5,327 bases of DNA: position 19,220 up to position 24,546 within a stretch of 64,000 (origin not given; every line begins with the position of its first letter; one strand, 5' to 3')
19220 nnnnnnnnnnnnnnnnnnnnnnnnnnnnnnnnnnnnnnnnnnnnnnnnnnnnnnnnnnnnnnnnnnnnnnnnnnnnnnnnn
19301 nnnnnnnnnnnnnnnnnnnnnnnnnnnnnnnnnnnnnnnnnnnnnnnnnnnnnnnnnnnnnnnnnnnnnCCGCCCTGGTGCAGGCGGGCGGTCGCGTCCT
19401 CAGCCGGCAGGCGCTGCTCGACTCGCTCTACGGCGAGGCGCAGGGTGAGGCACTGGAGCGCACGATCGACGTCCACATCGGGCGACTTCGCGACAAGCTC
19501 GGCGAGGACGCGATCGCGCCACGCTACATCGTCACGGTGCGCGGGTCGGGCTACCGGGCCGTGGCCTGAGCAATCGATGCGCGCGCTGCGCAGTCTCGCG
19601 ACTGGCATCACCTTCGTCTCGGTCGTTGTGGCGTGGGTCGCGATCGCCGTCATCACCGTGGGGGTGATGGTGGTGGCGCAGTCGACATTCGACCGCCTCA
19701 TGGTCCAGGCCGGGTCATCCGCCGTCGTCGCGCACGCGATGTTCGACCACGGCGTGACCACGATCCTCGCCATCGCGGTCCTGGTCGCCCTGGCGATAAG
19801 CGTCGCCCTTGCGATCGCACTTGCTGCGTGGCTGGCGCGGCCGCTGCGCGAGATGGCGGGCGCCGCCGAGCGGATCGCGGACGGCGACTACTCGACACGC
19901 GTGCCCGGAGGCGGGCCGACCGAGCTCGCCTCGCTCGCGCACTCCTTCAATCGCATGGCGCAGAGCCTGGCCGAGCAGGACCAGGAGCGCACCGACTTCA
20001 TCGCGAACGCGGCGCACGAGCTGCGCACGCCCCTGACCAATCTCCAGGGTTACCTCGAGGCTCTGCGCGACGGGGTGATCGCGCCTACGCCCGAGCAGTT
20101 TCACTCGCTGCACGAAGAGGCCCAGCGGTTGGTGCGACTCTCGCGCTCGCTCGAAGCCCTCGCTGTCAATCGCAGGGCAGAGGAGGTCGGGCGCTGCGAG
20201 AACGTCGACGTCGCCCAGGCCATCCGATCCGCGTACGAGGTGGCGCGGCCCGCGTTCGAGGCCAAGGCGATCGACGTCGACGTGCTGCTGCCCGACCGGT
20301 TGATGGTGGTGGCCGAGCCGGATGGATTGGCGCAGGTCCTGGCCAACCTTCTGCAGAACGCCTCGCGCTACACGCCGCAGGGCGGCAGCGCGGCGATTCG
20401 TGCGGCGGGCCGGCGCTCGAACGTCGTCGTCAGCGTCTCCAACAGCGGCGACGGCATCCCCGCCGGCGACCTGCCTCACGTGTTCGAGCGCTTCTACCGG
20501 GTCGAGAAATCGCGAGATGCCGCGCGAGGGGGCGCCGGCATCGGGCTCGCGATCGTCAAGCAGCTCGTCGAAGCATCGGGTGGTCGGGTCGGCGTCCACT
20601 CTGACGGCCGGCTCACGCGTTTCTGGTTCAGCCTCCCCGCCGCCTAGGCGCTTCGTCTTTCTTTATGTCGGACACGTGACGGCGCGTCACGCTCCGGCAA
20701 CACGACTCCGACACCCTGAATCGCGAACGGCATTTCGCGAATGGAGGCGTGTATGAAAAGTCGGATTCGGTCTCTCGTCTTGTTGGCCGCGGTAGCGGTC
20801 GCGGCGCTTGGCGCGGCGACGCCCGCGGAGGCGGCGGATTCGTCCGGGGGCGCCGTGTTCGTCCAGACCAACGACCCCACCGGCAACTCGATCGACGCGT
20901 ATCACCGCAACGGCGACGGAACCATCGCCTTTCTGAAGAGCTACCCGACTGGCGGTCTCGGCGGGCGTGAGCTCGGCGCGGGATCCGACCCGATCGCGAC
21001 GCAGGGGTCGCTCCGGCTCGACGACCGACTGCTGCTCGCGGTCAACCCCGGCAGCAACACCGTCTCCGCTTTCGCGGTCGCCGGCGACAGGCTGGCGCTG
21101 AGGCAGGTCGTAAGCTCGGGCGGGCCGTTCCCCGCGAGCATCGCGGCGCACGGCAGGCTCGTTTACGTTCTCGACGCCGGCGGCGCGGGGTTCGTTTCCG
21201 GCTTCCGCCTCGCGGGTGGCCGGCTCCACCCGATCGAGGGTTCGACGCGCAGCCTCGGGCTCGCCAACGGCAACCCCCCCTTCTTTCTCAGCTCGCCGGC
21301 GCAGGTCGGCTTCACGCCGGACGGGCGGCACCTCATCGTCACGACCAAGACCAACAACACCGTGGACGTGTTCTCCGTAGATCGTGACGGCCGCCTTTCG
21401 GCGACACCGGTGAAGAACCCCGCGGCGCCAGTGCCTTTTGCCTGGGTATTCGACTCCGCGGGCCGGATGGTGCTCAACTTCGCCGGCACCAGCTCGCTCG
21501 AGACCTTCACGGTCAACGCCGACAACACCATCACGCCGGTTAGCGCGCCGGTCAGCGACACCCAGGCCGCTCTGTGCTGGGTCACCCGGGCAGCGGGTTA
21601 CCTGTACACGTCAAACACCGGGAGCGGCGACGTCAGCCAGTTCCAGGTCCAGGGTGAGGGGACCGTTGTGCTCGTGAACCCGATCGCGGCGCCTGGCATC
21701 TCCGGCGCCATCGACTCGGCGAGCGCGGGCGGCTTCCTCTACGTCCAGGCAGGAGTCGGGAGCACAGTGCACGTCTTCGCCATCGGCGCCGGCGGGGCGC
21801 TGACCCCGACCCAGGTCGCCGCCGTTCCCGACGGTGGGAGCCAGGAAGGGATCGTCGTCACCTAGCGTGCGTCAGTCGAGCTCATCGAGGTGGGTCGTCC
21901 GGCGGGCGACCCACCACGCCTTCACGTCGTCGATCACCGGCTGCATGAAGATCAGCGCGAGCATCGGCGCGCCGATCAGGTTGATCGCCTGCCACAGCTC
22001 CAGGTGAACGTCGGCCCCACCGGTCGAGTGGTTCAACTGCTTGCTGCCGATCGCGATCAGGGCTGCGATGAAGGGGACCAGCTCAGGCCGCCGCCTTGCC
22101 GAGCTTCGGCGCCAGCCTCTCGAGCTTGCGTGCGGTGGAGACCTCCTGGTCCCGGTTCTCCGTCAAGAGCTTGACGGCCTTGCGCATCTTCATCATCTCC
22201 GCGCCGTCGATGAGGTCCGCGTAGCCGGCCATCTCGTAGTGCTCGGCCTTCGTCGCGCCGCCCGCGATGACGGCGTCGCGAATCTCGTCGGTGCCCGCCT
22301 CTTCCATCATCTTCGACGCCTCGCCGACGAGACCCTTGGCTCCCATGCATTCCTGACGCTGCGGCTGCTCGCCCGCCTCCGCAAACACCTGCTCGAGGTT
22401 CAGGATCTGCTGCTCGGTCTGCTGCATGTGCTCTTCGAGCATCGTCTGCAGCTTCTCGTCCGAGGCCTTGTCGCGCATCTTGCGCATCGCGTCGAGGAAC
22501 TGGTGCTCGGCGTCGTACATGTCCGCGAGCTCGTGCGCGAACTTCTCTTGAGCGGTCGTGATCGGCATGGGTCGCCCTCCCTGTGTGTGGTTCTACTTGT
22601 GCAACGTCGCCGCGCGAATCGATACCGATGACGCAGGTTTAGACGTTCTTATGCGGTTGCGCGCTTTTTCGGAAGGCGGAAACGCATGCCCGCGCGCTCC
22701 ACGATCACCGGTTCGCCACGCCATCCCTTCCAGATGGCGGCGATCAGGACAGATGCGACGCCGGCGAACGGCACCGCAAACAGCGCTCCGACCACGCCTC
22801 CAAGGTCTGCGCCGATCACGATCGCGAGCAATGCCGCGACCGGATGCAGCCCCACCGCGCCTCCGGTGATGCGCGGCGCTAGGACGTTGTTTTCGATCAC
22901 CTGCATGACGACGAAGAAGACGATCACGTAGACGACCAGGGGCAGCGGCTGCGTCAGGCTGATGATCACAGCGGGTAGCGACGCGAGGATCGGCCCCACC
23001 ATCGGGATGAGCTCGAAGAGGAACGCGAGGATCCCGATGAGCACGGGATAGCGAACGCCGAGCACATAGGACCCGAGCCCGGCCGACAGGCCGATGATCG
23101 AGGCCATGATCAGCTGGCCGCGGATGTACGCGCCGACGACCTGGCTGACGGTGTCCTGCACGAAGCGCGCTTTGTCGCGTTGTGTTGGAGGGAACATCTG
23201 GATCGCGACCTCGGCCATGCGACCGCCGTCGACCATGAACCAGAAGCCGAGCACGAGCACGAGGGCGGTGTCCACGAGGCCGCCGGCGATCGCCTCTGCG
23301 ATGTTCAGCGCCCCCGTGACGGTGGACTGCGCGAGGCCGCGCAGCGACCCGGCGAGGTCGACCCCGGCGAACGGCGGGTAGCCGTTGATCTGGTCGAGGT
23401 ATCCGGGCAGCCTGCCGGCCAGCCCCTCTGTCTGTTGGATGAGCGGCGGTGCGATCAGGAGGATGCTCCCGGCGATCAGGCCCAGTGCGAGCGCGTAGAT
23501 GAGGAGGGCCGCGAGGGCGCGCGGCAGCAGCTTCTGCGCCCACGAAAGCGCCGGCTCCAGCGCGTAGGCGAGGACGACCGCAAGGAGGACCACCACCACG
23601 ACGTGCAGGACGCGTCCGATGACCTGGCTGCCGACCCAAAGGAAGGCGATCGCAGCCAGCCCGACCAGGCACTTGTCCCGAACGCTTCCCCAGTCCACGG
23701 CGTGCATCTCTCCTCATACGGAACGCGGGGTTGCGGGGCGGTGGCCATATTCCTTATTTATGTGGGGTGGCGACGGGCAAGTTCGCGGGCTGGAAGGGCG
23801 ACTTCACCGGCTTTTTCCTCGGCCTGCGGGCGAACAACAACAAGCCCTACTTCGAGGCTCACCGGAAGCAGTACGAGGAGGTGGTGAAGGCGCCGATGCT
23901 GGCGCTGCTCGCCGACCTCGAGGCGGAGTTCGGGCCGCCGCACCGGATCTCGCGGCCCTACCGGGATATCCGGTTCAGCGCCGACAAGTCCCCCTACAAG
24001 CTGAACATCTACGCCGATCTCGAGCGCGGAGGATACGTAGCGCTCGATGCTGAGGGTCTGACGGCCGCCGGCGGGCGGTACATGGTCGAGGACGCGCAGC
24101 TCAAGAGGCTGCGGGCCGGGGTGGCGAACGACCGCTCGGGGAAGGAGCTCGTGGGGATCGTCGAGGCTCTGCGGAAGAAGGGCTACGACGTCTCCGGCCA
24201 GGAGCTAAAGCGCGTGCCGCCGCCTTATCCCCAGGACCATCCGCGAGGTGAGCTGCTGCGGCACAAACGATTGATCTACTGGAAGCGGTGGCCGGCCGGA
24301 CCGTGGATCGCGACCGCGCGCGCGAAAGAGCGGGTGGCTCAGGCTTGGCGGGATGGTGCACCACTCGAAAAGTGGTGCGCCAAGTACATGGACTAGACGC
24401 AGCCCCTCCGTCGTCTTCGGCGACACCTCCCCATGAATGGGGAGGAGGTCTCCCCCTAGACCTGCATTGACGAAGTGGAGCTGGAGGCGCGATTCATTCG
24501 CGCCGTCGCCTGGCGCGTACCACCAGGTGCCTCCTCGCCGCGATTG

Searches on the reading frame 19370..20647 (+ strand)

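Call 49: search_protein_families(library=pfam, proteins=[window:19370-20647:+], max_evalue=0.00001)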
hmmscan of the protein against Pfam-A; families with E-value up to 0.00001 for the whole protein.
window:19370-20647:+ (425 aa): 3 families
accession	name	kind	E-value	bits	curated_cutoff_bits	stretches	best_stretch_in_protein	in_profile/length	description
PF02518.31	HATPase_c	-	4.3e-25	88.7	26.4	1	317-424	3-109/111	Histidine kinase-, DNA gyrase B-, and HSP90-like ATPase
PF00672.30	HAMP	-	1e-18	67.8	25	1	151-201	2-52/53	HAMP domain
PF00512.31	HisKA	-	5e-14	52.5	26.9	1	207-263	2-59/66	His Kinase A (phospho-acceptor) domain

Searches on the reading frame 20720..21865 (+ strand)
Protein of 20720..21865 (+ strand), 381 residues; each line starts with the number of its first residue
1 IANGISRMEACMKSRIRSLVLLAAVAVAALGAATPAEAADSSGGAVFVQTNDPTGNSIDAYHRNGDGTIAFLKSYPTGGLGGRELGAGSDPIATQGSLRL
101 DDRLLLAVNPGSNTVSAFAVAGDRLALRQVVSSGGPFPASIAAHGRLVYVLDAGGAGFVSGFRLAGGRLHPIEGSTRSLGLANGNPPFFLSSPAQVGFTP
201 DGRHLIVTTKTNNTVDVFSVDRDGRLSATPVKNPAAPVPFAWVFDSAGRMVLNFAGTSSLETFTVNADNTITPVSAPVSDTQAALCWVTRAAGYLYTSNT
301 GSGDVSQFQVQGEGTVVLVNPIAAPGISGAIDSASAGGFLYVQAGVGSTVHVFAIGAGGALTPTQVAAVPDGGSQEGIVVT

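Call 49: search_protein_families(library=pfam, proteins=[window:20720-21865:+], max_evalue=0.00001)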
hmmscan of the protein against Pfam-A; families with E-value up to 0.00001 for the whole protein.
window:20720-21865:+ (381 aa): 1 family
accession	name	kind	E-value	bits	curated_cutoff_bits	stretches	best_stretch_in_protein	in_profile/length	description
PF10282.15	Lactonase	-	5.4e-13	49.3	21.7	0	191-266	244-321/344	Lactonase, 7-bladed beta-propeller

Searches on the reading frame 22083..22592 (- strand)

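Call 49: search_protein_families(library=pfam, proteins=[window:22083-22592:-], max_evalue=0.00001)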
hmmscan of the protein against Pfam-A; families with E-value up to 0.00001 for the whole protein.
window:22083-22592:- (169 aa): 1 family
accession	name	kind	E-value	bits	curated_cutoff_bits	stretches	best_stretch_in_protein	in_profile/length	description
PF05974.18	DUF892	-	1.4e-40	139.4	23.7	1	13-167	1-156/159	Domain of unknown function (DUF892)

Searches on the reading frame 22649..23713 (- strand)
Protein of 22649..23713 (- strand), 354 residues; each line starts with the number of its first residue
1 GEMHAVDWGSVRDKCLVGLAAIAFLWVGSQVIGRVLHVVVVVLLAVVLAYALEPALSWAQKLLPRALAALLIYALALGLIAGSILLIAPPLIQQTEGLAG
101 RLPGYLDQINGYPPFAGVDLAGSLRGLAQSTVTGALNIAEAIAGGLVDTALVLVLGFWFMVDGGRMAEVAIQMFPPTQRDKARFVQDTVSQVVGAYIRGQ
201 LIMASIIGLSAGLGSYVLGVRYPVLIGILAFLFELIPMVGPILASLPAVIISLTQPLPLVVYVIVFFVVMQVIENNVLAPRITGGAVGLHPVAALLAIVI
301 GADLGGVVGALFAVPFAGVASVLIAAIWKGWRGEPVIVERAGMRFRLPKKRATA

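Call 49: search_protein_families(library=pfam, proteins=[window:22649-23713:-], max_evalue=0.00001)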
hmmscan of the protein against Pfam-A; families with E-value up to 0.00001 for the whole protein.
window:22649-23713:- (354 aa): 1 family
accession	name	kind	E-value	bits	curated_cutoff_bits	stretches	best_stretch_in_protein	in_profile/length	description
PF01594.21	AI-2E_transport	-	3.4e-57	194.5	34.3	1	16-326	2-325/327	AI-2E family transporter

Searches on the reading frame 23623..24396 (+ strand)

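Call 49: search_protein_families(library=pfam, proteins=[window:23623-24396:+], max_evalue=0.00001)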
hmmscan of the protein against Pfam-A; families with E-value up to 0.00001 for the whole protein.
window:23623-24396:+ (257 aa): 1 family
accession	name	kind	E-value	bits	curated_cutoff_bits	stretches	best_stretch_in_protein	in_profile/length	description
PF09365.15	DUF2461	-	4.7e-41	141.4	22.8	1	63-251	4-208/208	Conserved hypothetical protein (DUF2461)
